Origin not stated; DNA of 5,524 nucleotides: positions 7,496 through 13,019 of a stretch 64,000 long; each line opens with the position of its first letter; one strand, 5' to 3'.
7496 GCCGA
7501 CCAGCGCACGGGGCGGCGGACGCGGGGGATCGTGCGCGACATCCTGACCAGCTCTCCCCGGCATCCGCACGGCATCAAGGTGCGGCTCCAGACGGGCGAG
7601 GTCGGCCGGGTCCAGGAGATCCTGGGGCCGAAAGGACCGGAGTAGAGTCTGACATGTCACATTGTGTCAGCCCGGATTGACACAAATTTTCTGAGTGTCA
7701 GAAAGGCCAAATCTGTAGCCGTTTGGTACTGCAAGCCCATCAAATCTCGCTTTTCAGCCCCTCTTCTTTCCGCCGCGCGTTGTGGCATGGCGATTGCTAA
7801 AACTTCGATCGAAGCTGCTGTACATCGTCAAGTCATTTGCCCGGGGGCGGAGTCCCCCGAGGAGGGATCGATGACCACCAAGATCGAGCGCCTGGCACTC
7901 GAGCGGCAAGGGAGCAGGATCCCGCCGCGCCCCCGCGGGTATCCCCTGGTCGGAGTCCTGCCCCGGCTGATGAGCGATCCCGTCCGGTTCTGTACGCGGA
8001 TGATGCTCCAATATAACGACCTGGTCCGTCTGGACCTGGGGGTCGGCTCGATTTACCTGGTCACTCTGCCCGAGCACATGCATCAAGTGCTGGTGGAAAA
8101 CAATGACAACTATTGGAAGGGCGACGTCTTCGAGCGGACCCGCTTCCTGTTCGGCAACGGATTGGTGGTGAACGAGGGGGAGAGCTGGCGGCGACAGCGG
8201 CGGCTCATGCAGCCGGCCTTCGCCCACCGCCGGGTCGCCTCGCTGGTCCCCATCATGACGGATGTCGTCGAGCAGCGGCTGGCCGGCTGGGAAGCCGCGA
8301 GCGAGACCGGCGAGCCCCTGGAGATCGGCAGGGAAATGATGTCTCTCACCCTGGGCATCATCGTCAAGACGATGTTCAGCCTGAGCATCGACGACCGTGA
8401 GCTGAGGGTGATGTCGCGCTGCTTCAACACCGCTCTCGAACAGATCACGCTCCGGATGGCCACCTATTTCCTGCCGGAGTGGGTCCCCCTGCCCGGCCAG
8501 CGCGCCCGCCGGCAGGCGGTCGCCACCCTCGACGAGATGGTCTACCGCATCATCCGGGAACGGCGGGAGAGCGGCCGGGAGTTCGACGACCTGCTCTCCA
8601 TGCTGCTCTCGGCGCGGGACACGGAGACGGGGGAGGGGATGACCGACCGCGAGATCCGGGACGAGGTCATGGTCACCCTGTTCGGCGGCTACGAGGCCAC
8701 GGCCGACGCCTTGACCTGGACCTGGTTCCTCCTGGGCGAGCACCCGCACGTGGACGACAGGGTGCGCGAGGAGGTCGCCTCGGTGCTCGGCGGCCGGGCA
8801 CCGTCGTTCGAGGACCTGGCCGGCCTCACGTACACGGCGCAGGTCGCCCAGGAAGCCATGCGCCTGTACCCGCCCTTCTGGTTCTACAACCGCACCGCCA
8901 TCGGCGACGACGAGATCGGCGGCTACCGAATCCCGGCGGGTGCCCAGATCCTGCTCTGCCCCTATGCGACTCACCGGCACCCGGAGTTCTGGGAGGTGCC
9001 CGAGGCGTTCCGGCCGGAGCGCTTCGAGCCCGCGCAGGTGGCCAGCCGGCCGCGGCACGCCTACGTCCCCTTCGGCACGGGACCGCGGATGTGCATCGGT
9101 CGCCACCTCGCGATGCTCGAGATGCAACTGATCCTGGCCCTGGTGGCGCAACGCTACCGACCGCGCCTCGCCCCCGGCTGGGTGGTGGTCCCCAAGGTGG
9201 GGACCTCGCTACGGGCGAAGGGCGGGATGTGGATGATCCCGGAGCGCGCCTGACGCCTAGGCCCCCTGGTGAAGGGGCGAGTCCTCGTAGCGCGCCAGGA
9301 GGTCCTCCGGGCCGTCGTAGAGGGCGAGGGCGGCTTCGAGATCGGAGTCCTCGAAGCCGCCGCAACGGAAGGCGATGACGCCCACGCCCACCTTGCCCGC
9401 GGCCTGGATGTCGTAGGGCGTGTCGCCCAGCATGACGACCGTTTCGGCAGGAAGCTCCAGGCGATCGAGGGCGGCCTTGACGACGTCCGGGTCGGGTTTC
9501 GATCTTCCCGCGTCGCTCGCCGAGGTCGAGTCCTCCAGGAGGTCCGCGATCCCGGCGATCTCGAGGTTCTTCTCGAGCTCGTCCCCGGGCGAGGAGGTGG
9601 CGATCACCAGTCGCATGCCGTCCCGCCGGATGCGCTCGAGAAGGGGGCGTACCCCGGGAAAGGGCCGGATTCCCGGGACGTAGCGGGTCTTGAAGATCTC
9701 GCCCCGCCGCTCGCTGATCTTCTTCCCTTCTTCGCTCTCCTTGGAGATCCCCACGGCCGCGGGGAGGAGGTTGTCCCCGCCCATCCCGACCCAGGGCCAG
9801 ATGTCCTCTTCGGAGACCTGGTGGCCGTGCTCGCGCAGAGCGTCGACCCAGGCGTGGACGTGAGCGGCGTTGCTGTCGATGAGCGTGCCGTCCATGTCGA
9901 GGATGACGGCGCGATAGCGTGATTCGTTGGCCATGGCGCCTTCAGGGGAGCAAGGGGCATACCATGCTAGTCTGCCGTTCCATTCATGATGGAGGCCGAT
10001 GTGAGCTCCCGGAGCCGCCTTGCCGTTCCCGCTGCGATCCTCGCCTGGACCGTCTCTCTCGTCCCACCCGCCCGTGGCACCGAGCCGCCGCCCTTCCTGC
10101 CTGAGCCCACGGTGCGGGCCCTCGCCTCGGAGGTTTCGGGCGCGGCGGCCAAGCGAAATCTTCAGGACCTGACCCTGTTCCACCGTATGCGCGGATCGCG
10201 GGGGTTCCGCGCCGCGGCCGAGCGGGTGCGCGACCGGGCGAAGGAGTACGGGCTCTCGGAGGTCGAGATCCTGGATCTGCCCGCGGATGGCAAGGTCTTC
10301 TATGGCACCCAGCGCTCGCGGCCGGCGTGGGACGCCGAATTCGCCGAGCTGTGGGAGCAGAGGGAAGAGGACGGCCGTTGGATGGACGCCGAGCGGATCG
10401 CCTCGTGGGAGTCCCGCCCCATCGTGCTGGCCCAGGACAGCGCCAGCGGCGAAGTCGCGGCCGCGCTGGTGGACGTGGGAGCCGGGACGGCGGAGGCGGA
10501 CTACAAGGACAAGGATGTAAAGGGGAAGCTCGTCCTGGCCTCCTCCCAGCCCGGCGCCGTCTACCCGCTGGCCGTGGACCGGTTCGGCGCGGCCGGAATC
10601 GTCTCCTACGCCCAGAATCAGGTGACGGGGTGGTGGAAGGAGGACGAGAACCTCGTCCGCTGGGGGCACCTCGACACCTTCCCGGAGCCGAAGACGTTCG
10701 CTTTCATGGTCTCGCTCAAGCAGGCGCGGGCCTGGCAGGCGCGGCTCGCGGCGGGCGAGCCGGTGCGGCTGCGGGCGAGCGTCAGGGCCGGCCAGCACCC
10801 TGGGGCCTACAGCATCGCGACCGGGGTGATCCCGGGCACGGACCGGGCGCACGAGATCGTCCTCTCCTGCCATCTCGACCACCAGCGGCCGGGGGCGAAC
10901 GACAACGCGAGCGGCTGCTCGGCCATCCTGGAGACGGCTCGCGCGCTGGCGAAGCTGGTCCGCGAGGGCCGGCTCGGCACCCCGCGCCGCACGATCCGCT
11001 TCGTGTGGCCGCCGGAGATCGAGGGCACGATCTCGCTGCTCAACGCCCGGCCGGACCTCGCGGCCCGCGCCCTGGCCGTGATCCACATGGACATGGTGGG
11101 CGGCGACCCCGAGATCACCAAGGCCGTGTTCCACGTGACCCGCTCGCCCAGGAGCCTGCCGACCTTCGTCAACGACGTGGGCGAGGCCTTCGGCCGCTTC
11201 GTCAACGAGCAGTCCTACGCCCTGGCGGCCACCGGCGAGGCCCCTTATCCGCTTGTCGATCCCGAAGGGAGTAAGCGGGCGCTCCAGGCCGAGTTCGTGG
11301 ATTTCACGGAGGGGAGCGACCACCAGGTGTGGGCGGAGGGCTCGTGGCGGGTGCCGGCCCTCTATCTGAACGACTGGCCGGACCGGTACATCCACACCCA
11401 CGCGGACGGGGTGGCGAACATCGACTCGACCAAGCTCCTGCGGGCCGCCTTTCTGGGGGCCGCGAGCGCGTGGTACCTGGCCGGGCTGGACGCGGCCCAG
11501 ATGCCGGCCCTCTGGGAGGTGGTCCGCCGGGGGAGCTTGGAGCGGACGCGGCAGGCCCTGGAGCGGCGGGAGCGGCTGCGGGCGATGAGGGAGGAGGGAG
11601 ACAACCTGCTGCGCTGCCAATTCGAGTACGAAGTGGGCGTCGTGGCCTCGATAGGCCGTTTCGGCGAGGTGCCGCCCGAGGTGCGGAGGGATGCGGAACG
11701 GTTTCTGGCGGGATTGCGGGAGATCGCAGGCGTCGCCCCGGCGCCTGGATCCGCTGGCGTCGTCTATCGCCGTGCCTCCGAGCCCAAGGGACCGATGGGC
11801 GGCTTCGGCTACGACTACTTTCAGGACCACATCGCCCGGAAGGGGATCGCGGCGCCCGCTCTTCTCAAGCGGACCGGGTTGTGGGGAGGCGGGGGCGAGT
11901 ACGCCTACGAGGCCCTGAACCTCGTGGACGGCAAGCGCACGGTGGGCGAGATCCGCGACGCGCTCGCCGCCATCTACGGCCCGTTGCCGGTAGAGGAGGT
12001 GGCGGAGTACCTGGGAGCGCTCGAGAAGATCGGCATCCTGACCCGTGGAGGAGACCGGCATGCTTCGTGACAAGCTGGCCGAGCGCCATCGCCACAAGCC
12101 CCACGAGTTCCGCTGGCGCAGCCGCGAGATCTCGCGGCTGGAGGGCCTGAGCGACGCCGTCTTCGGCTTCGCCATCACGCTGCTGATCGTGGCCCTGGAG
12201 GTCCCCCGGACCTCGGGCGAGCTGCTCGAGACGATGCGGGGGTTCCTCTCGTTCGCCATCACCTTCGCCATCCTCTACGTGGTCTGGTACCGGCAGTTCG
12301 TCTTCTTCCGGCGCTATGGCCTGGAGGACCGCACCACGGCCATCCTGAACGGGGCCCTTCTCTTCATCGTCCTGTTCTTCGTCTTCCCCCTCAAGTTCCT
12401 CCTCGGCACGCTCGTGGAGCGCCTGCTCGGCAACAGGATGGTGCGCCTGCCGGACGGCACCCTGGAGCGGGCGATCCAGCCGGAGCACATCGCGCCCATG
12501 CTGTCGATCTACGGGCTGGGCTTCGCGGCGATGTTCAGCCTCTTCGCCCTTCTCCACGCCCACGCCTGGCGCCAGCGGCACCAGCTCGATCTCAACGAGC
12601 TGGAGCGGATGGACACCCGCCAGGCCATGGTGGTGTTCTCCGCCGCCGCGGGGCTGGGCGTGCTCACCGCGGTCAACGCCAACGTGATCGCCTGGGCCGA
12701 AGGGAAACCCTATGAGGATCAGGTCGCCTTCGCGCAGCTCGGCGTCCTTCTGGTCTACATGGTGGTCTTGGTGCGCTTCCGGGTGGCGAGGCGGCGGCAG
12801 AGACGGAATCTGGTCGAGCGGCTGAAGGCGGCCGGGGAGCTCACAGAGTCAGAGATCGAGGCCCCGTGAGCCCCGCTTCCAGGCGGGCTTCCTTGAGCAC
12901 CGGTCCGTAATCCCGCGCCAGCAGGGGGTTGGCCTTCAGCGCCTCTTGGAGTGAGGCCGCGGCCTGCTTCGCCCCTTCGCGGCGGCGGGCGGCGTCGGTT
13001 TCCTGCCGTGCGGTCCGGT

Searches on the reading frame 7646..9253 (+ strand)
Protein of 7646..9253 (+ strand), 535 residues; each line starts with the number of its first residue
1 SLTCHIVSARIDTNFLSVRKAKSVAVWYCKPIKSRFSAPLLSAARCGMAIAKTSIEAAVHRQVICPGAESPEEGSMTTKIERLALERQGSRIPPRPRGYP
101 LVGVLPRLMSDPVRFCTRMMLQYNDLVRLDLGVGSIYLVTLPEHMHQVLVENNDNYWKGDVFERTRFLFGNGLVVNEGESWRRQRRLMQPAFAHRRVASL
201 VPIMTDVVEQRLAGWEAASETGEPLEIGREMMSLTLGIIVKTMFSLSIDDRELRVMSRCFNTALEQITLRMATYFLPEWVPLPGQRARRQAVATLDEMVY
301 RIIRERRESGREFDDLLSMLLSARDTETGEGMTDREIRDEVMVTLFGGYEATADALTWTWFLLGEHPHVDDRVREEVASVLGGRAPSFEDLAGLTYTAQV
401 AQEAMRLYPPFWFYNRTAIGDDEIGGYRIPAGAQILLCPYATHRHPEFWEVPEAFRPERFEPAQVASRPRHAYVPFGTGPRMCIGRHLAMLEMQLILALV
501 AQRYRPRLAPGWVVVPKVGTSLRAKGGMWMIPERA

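Call 65: search_protein_families(library=pfam, proteins=[window:7646-9253:+], max_evalue=0.01)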
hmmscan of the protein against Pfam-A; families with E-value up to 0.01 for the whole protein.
window:7646-9253:+ (535 aa): 1 family
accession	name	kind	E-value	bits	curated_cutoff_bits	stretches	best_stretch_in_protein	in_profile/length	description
PF00067.27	p450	-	1e-86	292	22.8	1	93-512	1-440/462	Cytochrome P450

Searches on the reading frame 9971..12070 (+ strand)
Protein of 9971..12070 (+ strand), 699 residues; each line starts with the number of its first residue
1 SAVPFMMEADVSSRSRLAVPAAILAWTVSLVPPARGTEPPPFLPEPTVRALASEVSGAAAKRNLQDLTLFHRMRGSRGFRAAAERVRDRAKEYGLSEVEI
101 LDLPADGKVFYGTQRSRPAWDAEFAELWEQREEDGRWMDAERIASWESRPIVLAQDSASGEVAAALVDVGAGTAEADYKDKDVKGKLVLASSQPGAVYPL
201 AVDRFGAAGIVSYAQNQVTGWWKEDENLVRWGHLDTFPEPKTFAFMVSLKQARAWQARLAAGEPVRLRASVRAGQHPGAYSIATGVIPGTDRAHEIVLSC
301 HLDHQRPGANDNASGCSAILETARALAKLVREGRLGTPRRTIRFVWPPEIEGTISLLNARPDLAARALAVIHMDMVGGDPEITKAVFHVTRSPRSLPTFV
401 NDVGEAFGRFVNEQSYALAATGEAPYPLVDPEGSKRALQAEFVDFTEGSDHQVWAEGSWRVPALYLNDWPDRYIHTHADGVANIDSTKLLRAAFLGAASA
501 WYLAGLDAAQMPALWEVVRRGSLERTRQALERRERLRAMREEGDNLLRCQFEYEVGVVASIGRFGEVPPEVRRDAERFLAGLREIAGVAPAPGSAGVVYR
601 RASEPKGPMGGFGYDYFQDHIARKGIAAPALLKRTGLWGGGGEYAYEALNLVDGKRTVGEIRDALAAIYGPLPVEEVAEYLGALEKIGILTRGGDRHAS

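Call 65: search_protein_families(library=pfam, proteins=[window:9971-12070:+], max_evalue=0.01)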
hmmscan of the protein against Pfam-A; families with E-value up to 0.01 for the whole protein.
window:9971-12070:+ (699 aa): 3 families
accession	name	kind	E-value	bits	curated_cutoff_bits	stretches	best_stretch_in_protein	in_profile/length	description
PF04389.22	Peptidase_M28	-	4.2e-18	66.2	21.3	1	285-494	4-187/193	Peptidase family M28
PF16254.10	DUF4910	-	8.2e-06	25.3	26.6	1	225-380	50-148/247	Domain of unknown function (DUF4910)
PF05402.18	PqqD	-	5.2e-05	23.9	23.4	0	643-689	17-66/67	Coenzyme PQQ synthesis protein D (PqqD)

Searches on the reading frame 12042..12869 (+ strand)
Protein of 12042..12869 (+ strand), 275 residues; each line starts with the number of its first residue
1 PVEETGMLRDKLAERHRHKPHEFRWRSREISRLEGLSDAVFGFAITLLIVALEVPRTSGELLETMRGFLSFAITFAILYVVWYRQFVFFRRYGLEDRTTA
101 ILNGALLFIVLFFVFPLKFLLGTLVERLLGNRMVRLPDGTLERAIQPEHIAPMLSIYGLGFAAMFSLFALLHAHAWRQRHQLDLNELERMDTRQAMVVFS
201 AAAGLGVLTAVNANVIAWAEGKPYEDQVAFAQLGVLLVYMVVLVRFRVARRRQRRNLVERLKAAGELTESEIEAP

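Call 65: search_protein_families(library=pfam, proteins=[window:12042-12869:+], max_evalue=0.01)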
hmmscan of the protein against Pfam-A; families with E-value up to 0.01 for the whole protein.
window:12042-12869:+ (275 aa): 3 families
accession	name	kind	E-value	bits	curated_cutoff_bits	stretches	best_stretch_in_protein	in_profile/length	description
PF06736.16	TMEM175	-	1.1e-14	55.1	25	1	32-112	1-86/88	Endosomal/lysosomal potassium channel TMEM175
PF06772.16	LtrA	-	5.3e-05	23.1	31.9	1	31-113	3-78/356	Bacterial low temperature requirement A protein (LtrA)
PF25592.1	DUF7937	-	0.00037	19.9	31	0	158-254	105-200/402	Domain of unknown function (DUF7937)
